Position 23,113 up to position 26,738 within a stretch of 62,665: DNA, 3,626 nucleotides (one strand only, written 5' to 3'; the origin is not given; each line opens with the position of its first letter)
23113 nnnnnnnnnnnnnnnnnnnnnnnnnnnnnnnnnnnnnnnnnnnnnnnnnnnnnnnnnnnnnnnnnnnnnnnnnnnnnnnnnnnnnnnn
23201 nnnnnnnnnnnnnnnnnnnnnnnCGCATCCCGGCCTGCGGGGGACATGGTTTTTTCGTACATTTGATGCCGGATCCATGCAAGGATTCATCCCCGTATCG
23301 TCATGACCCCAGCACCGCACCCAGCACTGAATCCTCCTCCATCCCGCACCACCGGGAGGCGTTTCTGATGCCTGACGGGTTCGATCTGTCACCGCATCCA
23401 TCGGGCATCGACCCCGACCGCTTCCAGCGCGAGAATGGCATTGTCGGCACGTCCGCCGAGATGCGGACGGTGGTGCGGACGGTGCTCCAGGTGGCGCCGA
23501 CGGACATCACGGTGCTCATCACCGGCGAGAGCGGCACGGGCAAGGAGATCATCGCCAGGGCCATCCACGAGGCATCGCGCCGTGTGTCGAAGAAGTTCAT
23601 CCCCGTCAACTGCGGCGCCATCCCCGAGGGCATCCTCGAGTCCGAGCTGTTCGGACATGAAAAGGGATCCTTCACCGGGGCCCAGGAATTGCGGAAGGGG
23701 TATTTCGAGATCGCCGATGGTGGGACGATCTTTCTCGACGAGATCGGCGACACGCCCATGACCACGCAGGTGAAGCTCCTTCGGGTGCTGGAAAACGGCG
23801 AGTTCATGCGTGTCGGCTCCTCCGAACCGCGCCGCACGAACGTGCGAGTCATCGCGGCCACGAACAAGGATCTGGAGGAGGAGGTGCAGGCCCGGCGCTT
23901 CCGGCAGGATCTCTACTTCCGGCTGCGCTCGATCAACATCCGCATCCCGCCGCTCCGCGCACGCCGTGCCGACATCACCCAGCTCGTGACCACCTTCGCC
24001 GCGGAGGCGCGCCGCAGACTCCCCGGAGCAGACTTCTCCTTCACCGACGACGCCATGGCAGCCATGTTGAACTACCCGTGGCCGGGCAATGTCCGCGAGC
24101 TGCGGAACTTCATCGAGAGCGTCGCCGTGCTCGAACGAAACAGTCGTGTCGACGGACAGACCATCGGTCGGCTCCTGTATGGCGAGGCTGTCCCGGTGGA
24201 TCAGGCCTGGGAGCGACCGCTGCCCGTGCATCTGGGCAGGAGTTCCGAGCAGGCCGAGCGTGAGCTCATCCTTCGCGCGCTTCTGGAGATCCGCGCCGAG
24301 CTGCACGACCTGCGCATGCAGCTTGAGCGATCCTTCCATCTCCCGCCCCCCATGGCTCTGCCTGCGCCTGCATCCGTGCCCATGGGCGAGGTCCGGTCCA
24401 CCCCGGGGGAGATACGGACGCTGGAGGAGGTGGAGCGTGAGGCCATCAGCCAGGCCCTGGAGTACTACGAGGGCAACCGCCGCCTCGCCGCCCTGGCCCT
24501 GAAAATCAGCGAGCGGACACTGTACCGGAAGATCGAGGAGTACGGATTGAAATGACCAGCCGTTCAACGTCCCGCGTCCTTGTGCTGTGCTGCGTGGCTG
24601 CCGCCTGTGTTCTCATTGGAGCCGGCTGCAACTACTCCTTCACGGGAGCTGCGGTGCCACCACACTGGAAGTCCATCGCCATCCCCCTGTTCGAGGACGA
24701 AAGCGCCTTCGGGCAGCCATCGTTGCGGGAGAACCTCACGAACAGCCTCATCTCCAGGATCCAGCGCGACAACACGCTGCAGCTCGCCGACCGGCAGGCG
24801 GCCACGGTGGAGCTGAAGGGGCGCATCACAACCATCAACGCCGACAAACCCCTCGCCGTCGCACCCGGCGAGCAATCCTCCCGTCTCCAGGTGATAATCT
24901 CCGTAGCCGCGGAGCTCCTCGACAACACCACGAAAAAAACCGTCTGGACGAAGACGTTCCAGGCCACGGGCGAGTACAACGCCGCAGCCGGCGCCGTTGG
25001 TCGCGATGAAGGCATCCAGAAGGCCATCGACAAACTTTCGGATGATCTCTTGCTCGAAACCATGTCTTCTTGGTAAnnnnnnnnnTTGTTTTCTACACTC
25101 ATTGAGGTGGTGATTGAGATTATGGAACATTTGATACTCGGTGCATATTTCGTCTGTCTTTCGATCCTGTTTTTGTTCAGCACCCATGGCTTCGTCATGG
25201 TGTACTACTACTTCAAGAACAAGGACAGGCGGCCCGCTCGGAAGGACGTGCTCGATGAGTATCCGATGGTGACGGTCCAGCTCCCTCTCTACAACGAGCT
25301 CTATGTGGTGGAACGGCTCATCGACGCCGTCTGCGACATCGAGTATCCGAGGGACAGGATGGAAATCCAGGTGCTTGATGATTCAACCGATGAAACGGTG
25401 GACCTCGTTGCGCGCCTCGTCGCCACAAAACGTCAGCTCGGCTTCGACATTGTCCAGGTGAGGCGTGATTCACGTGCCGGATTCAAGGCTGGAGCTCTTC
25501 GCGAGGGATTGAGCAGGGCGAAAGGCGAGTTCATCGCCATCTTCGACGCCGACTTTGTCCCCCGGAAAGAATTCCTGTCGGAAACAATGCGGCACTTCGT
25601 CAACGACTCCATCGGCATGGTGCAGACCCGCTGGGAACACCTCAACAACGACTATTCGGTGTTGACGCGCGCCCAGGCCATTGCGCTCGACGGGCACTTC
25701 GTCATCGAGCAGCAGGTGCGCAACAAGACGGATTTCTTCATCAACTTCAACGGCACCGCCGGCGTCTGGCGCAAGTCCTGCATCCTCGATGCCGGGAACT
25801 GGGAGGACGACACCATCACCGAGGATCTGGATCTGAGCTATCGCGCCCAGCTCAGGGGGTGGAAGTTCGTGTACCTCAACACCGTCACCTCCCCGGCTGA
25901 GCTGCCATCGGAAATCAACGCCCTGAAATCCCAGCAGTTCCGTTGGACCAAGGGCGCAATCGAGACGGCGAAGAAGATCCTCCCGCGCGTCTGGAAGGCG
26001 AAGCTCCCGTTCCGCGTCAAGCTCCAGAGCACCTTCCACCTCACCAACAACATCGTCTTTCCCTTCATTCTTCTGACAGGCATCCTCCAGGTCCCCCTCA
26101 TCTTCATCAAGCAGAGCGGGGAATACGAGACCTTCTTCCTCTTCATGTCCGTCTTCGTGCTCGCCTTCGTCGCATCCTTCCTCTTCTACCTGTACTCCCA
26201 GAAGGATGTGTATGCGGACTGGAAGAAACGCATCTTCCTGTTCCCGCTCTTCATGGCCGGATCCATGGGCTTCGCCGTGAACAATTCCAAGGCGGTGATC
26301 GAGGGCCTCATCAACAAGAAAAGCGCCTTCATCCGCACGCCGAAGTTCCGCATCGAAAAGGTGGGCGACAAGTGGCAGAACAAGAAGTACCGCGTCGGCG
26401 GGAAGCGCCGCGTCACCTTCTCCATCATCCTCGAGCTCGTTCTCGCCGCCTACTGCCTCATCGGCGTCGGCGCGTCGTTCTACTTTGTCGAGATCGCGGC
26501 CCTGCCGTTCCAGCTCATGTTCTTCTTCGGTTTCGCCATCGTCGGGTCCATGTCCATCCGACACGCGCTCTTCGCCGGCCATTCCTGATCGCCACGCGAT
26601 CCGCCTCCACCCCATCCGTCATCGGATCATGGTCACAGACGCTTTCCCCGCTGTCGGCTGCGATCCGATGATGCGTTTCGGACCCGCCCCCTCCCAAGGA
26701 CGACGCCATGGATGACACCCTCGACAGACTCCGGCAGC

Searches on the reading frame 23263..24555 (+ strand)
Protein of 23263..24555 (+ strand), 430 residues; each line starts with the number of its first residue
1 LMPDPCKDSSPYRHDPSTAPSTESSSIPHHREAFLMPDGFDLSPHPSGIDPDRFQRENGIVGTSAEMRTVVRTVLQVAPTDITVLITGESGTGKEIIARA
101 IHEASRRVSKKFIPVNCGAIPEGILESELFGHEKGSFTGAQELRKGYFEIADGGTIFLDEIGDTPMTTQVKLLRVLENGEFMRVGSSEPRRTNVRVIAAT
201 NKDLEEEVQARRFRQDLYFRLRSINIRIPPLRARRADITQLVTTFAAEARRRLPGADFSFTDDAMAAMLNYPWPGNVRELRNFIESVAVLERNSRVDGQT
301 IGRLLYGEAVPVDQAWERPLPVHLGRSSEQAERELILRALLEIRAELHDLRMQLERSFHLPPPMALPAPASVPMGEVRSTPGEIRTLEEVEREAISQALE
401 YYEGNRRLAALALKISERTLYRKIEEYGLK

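Call 51: search_protein_families(library=pfam, proteins=[window:23263-24555:+], max_evalue=0.00001)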
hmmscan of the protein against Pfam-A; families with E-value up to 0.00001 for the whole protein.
window:23263-24555:+ (430 aa): 5 families
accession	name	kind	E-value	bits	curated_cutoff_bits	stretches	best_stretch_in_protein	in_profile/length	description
PF00158.32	Sigma54_activat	-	1.8e-71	239.7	20.2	1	60-226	1-167/168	Sigma-54 interaction domain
PF14532.12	Sigma54_activ_2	-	4.7e-20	72.7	25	1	61-231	1-138/138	Sigma-54 interaction domain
PF25601.1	AAA_lid_14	-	1.4e-17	63.7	27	1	232-301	1-70/87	AAA+ ATPase lid domain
PF02954.25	HTH_8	-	1.3e-11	44.5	22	1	386-427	1-42/42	Bacterial regulatory protein, Fis family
PF07728.20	AAA_5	-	1.2e-07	32.3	22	1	84-203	2-124/139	AAA domain (dynein-related subfamily)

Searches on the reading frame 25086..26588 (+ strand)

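Call 51: search_protein_families(library=pfam, proteins=[window:25086-26588:+], max_evalue=0.00001)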
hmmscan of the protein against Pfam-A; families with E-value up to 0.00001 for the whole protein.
window:25086-26588:+ (500 aa): 4 families
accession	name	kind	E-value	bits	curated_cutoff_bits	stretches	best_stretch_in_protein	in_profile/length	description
PF13641.12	Glyco_tranf_2_3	-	2.8e-23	83.6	27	1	61-290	2-230/230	Glycosyltransferase like family 2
PF00535.33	Glycos_transf_2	-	4.7e-18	66.1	23.3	1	64-220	2-152/168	Glycosyl transferase family 2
PF13632.12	Glyco_trans_2_3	-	5.2e-17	62.7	27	1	150-359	2-188/198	Glycosyl transferase family group 2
PF13506.12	Glyco_transf_21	-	5.6e-06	26.4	21.7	1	127-289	11-174/174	Glycosyl transferase family 21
